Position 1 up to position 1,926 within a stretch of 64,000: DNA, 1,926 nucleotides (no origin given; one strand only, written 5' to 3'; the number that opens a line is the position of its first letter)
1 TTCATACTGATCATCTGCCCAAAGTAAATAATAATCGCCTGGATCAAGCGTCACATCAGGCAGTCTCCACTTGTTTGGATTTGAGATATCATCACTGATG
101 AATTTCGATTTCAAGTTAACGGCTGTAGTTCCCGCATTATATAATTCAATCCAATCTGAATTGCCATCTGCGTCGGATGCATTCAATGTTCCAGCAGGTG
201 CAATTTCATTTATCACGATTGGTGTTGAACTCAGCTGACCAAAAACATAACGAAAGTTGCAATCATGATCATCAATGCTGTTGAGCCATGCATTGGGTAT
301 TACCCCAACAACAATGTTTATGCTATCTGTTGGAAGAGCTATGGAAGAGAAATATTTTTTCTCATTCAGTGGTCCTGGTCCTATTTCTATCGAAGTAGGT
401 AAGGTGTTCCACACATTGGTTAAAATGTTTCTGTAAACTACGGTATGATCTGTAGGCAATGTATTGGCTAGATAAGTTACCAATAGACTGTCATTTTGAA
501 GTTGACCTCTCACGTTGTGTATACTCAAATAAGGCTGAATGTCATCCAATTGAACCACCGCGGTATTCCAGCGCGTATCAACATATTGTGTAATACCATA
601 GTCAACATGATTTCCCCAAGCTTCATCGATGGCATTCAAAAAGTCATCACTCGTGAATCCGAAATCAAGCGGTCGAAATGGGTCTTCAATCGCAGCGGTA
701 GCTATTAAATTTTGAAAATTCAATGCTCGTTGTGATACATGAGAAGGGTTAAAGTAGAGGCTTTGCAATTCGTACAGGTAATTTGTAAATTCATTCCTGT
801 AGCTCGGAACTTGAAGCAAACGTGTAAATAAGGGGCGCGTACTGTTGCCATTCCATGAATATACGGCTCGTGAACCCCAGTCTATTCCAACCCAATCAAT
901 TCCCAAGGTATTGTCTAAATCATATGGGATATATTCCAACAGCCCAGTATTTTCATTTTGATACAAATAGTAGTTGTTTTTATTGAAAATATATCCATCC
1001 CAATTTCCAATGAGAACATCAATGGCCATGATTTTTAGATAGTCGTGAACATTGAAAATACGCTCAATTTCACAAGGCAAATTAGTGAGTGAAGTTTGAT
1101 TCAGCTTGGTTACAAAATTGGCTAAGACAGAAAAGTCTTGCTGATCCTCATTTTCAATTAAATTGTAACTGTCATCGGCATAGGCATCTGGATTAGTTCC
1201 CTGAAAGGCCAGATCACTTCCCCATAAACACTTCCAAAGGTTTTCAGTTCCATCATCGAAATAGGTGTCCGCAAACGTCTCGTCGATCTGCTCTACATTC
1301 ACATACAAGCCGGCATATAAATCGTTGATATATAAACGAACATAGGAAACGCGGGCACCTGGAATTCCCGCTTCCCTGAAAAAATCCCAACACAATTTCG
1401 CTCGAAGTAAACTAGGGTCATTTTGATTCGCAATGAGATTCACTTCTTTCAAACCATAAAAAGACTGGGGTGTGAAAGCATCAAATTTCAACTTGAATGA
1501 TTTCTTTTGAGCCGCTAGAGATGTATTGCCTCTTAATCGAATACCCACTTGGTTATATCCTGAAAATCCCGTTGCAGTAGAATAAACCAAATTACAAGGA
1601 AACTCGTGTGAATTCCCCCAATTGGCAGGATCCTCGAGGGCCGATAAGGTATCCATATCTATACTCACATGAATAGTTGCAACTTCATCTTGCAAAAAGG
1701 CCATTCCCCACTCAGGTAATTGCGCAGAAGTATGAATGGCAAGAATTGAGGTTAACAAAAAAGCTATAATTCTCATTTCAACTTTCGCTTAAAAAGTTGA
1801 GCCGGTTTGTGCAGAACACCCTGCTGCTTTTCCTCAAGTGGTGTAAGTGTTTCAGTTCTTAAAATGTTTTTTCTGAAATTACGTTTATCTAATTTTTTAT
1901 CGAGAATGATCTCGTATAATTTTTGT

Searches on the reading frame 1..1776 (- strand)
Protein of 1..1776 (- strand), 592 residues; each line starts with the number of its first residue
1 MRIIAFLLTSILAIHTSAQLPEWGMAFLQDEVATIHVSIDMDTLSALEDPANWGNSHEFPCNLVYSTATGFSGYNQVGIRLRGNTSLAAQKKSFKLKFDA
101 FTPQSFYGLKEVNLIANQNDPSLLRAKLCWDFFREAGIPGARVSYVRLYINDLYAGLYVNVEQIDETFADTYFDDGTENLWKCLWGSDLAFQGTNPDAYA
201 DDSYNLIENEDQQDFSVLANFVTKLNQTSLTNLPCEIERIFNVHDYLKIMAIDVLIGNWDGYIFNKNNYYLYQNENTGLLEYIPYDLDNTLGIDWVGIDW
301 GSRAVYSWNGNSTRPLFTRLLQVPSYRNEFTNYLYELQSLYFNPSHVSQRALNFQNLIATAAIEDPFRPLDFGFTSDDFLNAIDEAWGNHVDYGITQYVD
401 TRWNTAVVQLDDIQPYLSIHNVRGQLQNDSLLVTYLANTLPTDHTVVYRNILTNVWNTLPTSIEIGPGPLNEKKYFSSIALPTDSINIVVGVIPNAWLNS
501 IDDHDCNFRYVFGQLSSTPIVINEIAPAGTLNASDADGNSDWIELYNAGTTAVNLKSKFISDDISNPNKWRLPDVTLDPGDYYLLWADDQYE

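Call 29: search_protein_families(library=pfam, proteins=[window:1-1776:-])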
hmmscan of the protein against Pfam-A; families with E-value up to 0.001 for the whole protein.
window:1-1776:- (592 aa): 2 families
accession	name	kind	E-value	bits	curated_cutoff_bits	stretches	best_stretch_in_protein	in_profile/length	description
PF08757.17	CotH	-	3.9e-62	211.1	23.8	1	79-390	1-307/322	CotH kinase protein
PF00932.25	LTD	-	7.8e-11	42.8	34.3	1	517-589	5-71/109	Lamin Tail Domain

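Call 49: search_protein_families(library=ncbifam, proteins=[window:1-1776:-], max_evalue=0.00001)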
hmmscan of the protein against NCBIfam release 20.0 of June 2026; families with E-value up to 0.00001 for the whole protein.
window:1-1776:- (592 aa): 0 families
